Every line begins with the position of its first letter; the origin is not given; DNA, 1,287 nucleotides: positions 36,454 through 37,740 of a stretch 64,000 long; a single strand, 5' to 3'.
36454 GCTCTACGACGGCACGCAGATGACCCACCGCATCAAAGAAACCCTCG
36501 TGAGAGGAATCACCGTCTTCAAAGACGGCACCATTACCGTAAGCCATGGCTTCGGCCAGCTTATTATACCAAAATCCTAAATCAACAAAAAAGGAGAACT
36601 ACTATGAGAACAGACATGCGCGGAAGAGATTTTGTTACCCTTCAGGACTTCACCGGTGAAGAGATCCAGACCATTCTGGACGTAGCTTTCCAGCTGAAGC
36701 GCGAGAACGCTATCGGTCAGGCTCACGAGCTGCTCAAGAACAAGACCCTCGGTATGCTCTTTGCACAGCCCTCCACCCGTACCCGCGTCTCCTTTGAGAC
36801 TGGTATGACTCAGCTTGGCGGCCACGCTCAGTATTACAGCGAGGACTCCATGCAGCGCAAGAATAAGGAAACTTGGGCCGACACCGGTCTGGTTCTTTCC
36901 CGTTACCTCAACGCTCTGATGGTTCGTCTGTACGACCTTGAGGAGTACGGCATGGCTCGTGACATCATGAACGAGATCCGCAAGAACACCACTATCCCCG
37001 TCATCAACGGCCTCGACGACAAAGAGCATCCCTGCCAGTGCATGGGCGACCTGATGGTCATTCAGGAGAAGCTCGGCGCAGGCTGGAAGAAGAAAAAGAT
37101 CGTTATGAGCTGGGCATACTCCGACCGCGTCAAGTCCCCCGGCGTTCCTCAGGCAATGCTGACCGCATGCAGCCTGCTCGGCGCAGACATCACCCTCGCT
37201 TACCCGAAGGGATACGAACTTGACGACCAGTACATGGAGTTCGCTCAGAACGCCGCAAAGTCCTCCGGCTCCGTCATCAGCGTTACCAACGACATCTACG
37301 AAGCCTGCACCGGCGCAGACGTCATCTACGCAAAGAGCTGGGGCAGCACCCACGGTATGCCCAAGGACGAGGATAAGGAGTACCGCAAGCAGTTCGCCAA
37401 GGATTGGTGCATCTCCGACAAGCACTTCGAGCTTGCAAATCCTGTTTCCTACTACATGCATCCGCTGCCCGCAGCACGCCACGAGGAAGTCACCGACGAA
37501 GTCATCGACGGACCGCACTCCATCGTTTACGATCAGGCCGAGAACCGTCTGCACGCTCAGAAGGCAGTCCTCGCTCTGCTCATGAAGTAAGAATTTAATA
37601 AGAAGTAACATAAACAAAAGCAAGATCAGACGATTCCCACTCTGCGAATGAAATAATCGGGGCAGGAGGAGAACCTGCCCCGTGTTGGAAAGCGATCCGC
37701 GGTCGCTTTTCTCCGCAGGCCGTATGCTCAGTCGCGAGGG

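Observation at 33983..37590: PreA-like reductase, dihydropyrimidinase-like enzyme and divergent carbamoyltransferase in one operon with carbamate kinase: phosphorolytic decarbamoylation in place of hydrolytic beta-ureidopropionase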

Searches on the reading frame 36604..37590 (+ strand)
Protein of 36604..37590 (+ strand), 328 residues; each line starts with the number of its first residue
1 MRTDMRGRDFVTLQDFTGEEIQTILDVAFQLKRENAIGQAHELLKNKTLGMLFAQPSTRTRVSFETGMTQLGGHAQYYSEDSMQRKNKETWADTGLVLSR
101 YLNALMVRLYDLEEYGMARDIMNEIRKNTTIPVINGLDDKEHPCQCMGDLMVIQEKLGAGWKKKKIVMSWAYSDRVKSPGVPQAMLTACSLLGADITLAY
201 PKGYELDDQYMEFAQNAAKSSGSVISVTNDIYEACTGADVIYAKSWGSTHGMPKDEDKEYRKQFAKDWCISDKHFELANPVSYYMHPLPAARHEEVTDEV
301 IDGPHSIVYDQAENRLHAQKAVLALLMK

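Call 3: search_protein_families(library=pfam, proteins=[window:36604-37590:+])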
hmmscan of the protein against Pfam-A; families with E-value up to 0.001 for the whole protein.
window:36604-37590:+ (328 aa): 2 families
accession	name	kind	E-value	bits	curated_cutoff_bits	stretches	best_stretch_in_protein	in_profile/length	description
PF02729.26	OTCace_N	-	8.6e-43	146.4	29.9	1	8-155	1-148/148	Aspartate/ornithine carbamoyltransferase, carbamoyl-P binding domain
PF00185.30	OTCace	-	8.3e-39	133.6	29.4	1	183-326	17-157/157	Aspartate/ornithine carbamoyltransferase, Asp/Orn binding domain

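Call 4: search_protein_families(library=ncbifam, proteins=[window:36604-37590:+])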
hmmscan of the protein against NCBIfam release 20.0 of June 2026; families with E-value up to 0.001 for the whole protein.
window:36604-37590:+ (328 aa): 17 families
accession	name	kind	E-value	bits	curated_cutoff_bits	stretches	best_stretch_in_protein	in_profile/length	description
NF001986.0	PRK00779.1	subfamily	3.6e-89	298.9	306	1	5-327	3-304/307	ornithine carbamoyltransferase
TIGR00658.1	orni_carb_tr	equivalog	6.9e-84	281.6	280.85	1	8-327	1-303/304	ornithine carbamoyltransferase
TIGR04384.1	putr_carbamoyl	exception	6.2e-81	272.1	500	1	9-327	1-307/330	putrescine carbamoyltransferase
NF003384.0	PRK04523.1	equivalog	9.3e-72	241.9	288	1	8-327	4-333/336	N-acetylornithine carbamoyltransferase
NF011380.0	PRK14805.1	equivalog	2.3e-57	194.4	421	1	9-327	3-300/302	ornithine carbamoyltransferase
NF003286.0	PRK04284.1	subfamily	8.2e-54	182.9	515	1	3-323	2-326/332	ornithine carbamoyltransferase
NF009213.0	PRK12562.1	subfamily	1.9e-41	142.6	559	1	5-324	4-329/334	ornithine carbamoyltransferase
NF002032.1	PRK00856.1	equivalog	7.4e-40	137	263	1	8-327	1-297/297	aspartate carbamoyltransferase catalytic subunit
NF002470.0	PRK01713.1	equivalog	9e-40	137.1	545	1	2-292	2-279/334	ornithine carbamoyltransferase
TIGR00670.1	asp_carb_tr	equivalog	8.9e-39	133.4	236.95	1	8-327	1-303/304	aspartate carbamoyltransferase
NF011379.0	PRK14804.1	equivalog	8.2e-38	130.3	373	1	10-326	9-308/311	ornithine carbamoyltransferase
NF005538.0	PRK07200.1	equivalog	5.6e-36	124.4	453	1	4-312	18-361/396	knotted carbamoyltransferase YgeW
TIGR03316.1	ygeW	equivalog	2.6e-33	115.5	500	1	4-316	15-362/391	knotted carbamoyltransferase YgeW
NF006046.0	PRK08192.1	equivalog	3.5e-29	102.1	512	1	4-327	3-317/339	aspartate carbamoyltransferase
NF008853.0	PRK11891.1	equivalog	2.1e-21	76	560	1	17-327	98-398/430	aspartate carbamoyltransferase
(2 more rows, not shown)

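Call 7: find_homologous_proteins(query=window:36604-37590:+)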
Query window:36604-37590:+ (328 aa): 8000 proteins with E <= 0.001 among 8000 candidates; the best 120 are listed.
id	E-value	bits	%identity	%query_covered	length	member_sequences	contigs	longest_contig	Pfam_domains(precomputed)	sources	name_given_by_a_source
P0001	4.1e-220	748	100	100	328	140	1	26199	PF00185.31,PF02729.27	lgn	-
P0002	4.5e-200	682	91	100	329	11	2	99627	PF00185.31,PF02729.27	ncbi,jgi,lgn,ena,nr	ncbi:MAG: ornithine carbamoyltransferase [Oscillospiraceae bacterium]|nr:ornithine carbamoyltransfer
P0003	1.3e-198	677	90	100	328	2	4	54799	PF00185.31,PF02729.27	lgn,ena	-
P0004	4.9e-198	675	90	100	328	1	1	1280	PF00185.31,PF02729.27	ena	-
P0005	1.8e-197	673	89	100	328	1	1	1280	PF00185.31,PF02729.27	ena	-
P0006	7.6e-196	668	89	100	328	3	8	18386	PF00185.31,PF02729.27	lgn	-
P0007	1.6e-194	664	88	100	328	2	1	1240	PF00185.31,PF02729.27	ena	-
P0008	6.2e-194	662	91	98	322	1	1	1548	PF00185.31,PF02729.27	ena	-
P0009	9.2e-194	661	90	99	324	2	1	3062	PF00185.31,PF02729.27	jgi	jgi:ornithine carbamoyltransferase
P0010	2.3e-192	657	87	100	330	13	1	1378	PF00185.31,PF02729.27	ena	-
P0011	2.9e-191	653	87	100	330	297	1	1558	PF00185.31,PF02729.27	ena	-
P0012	1.2e-188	644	86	100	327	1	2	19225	PF00185.31,PF02729.27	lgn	-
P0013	2.9e-188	643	84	100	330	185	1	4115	PF00185.31,PF02729.27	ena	-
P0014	7.2e-186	635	85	99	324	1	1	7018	PF00185.31,PF02729.27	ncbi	-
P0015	1.1e-184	631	84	100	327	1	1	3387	PF00185.31,PF02729.27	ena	-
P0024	1.4e-163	562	75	100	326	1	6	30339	PF00185.31,PF02729.27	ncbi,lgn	-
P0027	9.8e-161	553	72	100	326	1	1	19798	PF00185.31,PF02729.27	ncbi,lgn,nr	ncbi:MAG: ornithine carbamoyltransferase [Thermoanaerobacteraceae bacterium]|nr:ornithine carbamoylt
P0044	1.0e-146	507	67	100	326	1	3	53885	PF00185.31,PF02729.27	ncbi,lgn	-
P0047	1.5e-146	506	66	100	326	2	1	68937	PF00185.31,PF02729.27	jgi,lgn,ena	-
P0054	1.6e-141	490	65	100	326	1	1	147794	PF00185.31,PF02729.27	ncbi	-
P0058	1.5e-139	483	64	100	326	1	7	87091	PF00185.31,PF02729.27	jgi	jgi:ornithine carbamoyltransferase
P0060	2.3e-132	459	64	98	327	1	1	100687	PF00185.31,PF02729.27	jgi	jgi:ornithine carbamoyltransferase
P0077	6.4e-130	451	62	99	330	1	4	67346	PF00185.31,PF02729.27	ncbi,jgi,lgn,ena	-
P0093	5.0e-126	439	60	99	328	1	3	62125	PF00185.31,PF02729.27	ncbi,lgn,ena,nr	ncbi:MAG TPA: ornithine carbamoyltransferase [Candidatus Fraserbacteria bacterium]|nr:ornithine carb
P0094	1.0e-125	438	58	98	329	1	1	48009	PF00185.31,PF02729.27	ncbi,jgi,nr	ncbi:MAG: ornithine carbamoyltransferase [Clostridiaceae bacterium]|jgi:ornithine carbamoyltransfera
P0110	2.8e-118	413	56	98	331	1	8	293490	PF00185.31,PF02729.27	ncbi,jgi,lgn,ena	jgi:ornithine carbamoyltransferase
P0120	4.1e-113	396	55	100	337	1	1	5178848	PF00185.31,PF02729.27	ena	-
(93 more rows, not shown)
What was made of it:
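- Database names for homologues read 'ornithine carbamoyltransferase' (call 7).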

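Call 13: find_encoding_contigs(protein=P0054, flank=10000, max_places=2)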
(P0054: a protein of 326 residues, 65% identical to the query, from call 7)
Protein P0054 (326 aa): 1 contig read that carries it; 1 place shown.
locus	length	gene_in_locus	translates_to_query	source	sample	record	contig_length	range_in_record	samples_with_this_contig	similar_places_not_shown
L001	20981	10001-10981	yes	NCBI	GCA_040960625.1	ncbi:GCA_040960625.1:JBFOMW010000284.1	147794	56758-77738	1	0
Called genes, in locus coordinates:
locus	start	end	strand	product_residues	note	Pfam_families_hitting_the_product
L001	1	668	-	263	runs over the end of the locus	PF01145:Band_7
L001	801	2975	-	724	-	PF04879:Molybdop_Fe4S4, PF00384:Molybdopterin, PF01568:Molydop_binding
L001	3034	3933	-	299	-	PF03916:NrfD, PF14589:NrfD_2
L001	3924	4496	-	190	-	PF12797:Fer4_2 (faint), PF14697:Fer4_21 (faint), PF12838:Fer4_7 (faint), PF13187:Fer4_9 (faint), PF13247:Fer4_11, PF00037:Fer4 (weak), PF12837:Fer4_6 (weak), PF13237:Fer4_10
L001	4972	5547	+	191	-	PF01609:DDE_Tnp_1 (weak), PF13701:DDE_Tnp_1_4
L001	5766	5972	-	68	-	-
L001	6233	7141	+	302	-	PF09339:HTH_IclR, PF01978:TrmB (faint), PF01614:IclR_C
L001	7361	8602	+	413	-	PF01180:DHO_dh, PF01207:Dus (faint), PF00037:Fer4 (faint), PF12797:Fer4_2 (faint), PF12837:Fer4_6 (faint), PF12838:Fer4_7 (weak), PF13237:Fer4_10 (weak), PF14697:Fer4_21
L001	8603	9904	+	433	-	-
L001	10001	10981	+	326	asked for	PF02729:OTCace_N, PF00185:OTCace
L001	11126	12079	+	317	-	PF00696:AA_kinase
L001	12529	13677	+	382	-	PF02771:Acyl-CoA_dh_N, PF02770:Acyl-CoA_dh_M, PF00441:Acyl-CoA_dh_1, PF08028:Acyl-CoA_dh_2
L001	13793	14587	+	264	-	PF01012:ETF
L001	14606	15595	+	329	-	PF01012:ETF, PF00766:ETF_alpha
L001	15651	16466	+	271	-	PF00378:ECH_1, PF16113:ECH_2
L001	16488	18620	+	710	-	PF02629:CoA_binding (weak), PF13380:CoA_binding_2, PF13607:Succ_CoA_lig, PF19045:Ligase_CoA_2, PF13549:ATP-grasp_5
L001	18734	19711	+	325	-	PF03401:TctC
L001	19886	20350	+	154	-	PF07331:TctB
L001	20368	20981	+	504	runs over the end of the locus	PF01970:TctA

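Call 14: find_encoding_contigs(protein=P0110, flank=10000, max_places=2)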
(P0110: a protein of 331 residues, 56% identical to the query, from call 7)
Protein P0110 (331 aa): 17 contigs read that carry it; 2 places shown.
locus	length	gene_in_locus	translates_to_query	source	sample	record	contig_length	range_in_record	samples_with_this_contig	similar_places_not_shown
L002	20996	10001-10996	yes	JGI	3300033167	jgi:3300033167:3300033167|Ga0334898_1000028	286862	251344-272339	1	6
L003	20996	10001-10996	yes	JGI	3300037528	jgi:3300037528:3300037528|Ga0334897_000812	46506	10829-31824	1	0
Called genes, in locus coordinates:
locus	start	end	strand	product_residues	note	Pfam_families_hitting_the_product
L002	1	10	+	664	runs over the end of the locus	PF00662:Proton_antipo_N, PF00361:Proton_antipo_M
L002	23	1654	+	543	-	PF01059:Oxidored_q5_N (weak), PF00361:Proton_antipo_M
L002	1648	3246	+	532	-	PF00361:Proton_antipo_M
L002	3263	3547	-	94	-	-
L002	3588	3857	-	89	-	-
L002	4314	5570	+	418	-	PF13431:TPR_17 (faint), PF21033:RMD1-3 (faint), PF13424:TPR_12 (faint), PF13428:TPR_14 (faint), PF14559:TPR_19 (faint), PF13181:TPR_8 (faint), PF00515:TPR_1 (weak), PF07719:TPR_2 (weak), +1 more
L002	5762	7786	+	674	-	PF00270:DEAD (weak), PF04851:ResIII, PF17757:UvrB_inter, PF27431:UvrB_3rd, PF00271:Helicase_C, PF12344:UvrB, PF02151:UVR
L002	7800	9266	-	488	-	PF00291:PALP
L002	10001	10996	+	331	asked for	PF02729:OTCace_N, PF00185:OTCace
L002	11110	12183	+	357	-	PF02729:OTCace_N, PF00185:OTCace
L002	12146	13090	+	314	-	PF00696:AA_kinase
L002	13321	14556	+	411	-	PF00291:PALP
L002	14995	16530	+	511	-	PF08323:Glyco_transf_5, PF13439:Glyco_transf_4 (faint), PF13579:Glyco_trans_4_4 (faint), PF00534:Glycos_transf_1, PF13692:Glyco_trans_1_4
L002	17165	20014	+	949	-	PF00005:ABC_tran (faint), PF02463:SMC_N (faint), PF03193:RsgA_GTPase (faint), PF13175:AAA_15 (faint), PF13191:AAA_16 (faint), PF13304:AAA_21 (faint), PF17760:UvrA_inter, PF17755:UvrA_DNA-bind, +2 more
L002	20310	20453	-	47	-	-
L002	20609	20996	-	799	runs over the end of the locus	PF25064:ARM_TT21_5th, PF13414:TPR_11, PF23914:TPR_CcmH_CycH, PF13432:TPR_16 (weak), PF12895:ANAPC3 (weak), PF14559:TPR_19 (weak), PF14559:TPR_19, PF14559:TPR_19, +33 more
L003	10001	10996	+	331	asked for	PF02729:OTCace_N, PF00185:OTCace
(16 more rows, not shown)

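Call 15: find_encoding_contigs(protein=P0027, flank=10000, max_places=2)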
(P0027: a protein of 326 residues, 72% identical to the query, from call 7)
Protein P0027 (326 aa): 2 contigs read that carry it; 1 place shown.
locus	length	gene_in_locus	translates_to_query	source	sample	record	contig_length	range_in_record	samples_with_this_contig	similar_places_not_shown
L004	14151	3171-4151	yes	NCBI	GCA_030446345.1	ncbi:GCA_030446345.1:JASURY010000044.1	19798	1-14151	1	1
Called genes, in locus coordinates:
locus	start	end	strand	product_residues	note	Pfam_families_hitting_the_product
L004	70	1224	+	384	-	PF00330:Aconitase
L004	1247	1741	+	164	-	PF00694:Aconitase_C, PF06434:Aconitase_2_N (faint)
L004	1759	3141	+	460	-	PF01979:Amidohydro_1, PF12890:DHOase, PF07969:Amidohydro_3 (weak)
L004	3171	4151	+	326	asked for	PF02729:OTCace_N, PF00185:OTCace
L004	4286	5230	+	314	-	PF00696:AA_kinase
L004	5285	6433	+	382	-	PF04303:PrpF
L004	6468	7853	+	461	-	PF03972:MmgE_PrpD_N, PF19305:MmgE_PrpD_C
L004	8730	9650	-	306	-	-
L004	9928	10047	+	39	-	-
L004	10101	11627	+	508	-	PF00474:SSF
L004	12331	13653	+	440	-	PF01180:DHO_dh, PF01207:Dus (faint), PF12797:Fer4_2 (faint), PF12837:Fer4_6 (faint), PF12838:Fer4_7 (weak), PF13237:Fer4_10 (weak), PF14697:Fer4_21, PF00037:Fer4 (weak)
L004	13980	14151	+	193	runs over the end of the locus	PF13408:Zn_ribbon_recom (weak), PF20020:DUF6431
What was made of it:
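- L004, Thermoanaerobacteraceae (call 15).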
